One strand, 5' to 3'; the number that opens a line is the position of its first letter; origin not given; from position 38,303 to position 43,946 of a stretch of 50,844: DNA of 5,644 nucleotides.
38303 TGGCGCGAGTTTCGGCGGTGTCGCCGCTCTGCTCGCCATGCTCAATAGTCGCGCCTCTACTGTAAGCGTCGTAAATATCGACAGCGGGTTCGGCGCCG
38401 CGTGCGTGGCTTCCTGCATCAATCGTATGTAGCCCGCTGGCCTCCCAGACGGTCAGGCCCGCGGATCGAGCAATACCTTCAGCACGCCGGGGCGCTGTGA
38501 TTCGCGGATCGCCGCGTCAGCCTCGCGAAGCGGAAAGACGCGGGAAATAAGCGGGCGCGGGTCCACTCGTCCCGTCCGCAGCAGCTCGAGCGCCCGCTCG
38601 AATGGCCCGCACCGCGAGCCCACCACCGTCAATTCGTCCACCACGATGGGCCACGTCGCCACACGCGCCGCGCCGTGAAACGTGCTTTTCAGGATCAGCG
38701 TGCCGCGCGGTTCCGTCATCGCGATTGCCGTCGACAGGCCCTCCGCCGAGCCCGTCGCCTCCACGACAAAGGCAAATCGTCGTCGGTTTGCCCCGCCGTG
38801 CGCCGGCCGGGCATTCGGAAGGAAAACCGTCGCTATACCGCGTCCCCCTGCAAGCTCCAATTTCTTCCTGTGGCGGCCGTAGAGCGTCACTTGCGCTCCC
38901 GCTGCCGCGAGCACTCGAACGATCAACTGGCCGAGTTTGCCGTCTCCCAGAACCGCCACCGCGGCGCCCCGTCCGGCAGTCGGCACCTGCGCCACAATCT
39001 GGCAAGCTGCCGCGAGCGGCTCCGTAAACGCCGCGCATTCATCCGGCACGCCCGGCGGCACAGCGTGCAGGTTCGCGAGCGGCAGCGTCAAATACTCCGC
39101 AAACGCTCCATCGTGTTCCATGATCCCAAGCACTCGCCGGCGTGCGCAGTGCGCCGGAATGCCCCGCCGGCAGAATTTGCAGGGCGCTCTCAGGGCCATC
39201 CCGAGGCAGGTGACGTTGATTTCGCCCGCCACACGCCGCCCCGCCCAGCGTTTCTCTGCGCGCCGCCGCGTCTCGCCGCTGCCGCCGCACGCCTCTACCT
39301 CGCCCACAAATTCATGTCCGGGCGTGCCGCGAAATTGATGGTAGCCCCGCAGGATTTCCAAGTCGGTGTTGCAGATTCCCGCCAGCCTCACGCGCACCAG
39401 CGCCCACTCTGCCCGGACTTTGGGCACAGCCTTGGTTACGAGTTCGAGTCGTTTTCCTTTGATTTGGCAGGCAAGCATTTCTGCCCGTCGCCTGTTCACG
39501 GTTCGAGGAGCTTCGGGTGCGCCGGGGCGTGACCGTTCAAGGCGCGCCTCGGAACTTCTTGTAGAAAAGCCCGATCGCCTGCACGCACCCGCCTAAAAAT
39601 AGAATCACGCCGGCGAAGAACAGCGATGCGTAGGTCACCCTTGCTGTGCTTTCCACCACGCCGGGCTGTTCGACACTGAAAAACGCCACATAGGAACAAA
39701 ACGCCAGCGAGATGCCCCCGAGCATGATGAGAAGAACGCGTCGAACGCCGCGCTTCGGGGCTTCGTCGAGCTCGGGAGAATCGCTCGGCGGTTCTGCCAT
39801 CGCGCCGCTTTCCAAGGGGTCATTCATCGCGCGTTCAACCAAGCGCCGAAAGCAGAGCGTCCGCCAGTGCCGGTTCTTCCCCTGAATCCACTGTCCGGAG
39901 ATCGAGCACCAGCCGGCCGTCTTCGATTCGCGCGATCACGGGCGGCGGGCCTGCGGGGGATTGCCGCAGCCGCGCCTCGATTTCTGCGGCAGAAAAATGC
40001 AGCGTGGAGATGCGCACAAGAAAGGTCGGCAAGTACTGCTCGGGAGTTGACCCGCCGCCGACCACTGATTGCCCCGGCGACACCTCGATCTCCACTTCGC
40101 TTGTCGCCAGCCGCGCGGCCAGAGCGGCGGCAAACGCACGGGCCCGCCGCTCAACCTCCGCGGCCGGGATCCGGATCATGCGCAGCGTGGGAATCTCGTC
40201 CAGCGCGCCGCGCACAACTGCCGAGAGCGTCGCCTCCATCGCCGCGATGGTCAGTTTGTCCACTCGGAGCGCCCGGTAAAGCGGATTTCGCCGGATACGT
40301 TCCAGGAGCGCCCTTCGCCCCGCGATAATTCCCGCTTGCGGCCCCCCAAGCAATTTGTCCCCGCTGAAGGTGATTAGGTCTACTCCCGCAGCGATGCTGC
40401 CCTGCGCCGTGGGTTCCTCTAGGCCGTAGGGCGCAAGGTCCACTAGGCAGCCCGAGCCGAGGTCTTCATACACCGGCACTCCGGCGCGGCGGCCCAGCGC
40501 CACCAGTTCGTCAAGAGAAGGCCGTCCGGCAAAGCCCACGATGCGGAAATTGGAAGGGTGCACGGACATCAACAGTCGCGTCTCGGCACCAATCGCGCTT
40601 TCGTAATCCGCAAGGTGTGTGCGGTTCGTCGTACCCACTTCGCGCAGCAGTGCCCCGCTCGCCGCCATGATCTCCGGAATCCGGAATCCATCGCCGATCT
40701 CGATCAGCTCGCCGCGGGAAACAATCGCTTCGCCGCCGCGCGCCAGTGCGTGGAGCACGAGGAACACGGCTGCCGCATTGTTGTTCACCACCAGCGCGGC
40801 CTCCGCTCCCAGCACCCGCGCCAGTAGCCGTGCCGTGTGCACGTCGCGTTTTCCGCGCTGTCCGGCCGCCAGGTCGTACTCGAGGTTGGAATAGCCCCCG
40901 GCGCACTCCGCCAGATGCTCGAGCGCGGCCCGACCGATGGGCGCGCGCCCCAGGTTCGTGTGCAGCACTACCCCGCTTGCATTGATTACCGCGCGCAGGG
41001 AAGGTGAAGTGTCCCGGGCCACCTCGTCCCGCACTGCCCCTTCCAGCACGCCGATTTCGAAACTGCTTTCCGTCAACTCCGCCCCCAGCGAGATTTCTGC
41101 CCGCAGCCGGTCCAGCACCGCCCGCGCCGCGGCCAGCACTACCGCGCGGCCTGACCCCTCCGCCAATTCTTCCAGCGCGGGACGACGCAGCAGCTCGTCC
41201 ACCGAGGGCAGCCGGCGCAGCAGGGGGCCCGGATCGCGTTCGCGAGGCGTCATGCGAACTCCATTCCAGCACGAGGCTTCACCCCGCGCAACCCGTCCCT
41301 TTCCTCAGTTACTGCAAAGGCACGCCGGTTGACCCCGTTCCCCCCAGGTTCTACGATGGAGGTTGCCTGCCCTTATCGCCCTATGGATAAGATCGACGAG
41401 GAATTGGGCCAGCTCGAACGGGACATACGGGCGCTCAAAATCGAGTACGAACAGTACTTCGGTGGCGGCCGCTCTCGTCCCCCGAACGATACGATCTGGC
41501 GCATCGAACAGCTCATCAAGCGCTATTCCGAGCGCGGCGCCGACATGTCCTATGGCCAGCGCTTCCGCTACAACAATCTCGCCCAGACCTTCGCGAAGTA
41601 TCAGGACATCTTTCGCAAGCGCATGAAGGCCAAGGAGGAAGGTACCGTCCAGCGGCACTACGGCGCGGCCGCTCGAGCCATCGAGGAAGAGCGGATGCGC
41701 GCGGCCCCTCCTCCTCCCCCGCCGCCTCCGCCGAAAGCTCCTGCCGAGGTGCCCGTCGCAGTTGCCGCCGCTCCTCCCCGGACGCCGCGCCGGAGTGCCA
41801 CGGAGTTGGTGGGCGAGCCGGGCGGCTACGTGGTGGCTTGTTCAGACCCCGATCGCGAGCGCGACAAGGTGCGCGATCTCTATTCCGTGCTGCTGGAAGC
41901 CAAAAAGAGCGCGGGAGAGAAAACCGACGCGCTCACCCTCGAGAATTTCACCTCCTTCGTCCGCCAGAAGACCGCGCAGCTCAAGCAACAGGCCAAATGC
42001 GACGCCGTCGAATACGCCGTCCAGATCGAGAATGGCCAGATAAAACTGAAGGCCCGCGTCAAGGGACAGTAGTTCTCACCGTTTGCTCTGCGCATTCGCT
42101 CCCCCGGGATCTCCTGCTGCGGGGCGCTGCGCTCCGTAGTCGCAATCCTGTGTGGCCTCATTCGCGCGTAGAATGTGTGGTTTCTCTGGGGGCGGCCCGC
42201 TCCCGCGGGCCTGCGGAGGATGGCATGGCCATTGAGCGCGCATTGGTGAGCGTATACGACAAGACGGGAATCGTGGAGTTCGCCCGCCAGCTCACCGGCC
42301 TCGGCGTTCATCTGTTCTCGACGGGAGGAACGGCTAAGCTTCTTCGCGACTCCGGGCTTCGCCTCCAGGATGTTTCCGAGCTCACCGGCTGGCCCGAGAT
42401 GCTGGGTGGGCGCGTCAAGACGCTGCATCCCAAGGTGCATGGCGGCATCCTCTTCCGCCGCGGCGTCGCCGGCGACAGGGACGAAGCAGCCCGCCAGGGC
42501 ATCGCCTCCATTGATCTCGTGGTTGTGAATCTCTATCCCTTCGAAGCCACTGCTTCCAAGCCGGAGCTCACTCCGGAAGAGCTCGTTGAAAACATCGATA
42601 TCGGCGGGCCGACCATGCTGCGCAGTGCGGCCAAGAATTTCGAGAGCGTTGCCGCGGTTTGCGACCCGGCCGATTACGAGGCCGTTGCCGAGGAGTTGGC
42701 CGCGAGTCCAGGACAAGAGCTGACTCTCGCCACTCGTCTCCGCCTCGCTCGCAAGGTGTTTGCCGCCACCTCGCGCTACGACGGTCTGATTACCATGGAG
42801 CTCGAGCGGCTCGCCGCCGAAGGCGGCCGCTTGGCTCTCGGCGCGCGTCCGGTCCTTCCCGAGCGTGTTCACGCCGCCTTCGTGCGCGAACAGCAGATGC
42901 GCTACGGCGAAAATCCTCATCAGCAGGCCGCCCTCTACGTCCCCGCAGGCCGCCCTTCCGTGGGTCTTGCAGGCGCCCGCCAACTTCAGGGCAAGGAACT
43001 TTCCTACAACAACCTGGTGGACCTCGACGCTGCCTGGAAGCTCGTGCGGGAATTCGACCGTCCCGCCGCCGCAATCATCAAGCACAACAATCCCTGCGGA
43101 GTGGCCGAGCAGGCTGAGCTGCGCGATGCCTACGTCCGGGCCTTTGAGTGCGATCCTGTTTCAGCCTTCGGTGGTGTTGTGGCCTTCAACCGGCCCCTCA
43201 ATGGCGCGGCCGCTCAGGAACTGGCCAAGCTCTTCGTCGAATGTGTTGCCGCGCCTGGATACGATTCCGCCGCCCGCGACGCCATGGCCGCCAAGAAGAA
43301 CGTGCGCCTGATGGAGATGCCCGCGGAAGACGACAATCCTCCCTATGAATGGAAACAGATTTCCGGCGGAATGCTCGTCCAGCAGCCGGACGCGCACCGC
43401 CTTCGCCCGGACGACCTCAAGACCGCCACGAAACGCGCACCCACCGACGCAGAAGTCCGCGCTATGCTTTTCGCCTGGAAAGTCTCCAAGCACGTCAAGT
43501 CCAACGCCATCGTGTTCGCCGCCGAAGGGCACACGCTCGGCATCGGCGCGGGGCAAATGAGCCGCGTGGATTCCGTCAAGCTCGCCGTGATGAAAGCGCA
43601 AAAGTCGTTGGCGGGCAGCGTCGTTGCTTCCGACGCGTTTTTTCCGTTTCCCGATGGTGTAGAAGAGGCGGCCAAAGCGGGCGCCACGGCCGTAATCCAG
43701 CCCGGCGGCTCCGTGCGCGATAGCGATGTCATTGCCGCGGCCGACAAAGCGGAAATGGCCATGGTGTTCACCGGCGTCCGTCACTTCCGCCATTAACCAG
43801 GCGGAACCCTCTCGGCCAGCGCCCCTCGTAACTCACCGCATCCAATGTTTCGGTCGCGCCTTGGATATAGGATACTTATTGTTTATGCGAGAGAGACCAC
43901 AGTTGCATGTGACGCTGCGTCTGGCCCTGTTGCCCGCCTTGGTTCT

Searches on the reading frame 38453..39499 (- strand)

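Call 7: search_protein_families(library=pfam, proteins=[window:38453-39499:-], max_evalue=0.01)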
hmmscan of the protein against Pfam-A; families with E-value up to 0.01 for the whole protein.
window:38453-39499:- (348 aa): 4 families
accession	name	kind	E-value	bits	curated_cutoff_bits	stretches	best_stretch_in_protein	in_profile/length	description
PF08240.17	ADH_N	-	1.9e-19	70.3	23.5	1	30-148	2-103/104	Alcohol dehydrogenase GroES-like domain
PF00107.32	ADH_zinc_N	-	9.1e-10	39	31.8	1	189-305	2-125/129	Zinc-binding dehydrogenase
PF16912.11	Glu_dehyd_C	-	0.00023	21.2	34.9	1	180-334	33-201/211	Glucose dehydrogenase C-terminus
PF02737.24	3HCDH_N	-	0.00065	20.1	22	1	181-217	2-38/180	3-hydroxyacyl-CoA dehydrogenase, NAD binding domain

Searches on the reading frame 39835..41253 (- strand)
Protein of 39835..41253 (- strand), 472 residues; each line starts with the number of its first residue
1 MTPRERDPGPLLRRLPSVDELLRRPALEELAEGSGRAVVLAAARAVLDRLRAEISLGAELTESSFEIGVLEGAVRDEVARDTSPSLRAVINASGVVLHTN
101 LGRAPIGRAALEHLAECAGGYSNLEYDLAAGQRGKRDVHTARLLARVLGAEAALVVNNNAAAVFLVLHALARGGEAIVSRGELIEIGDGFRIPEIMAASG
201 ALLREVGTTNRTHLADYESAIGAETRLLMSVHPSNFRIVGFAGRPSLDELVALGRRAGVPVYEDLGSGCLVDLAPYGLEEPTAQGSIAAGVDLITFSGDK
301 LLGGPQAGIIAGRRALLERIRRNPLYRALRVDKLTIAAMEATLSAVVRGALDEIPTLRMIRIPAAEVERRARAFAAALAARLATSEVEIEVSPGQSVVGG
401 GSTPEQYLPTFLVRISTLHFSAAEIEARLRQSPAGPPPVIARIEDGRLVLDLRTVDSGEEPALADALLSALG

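Call 8: search_protein_families(library=pfam, proteins=[window:39835-41253:-], max_evalue=0.01)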
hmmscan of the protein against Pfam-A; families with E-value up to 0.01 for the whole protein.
window:39835-41253:- (472 aa): 3 families
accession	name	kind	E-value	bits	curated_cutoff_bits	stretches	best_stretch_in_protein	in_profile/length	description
PF03841.19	SelA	-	3.7e-138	461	22.8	1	89-455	1-366/367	L-seryl-tRNA selenium transferase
PF12390.13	Se-cys_synth_N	-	4.8e-12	46.2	22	1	12-51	1-40/40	Selenocysteine synthase N terminal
PF00266.25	Aminotran_5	-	0.0038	16.7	21.5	0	198-321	111-222/371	Aminotransferase class-V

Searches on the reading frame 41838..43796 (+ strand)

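Call 8: search_protein_families(library=pfam, proteins=[window:41838-43796:+], max_evalue=0.01)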
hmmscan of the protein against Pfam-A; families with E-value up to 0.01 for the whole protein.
window:41838-43796:+ (652 aa): 2 families
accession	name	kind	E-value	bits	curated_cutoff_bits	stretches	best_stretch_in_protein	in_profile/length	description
PF01808.24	AICARFT_IMPCHas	-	4.7e-118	394.6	25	1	264-586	1-311/311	AICARFT/IMPCHase bienzyme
PF02142.27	MGS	-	4.1e-20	72.2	24.1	1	144-259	1-94/94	MGS-like domain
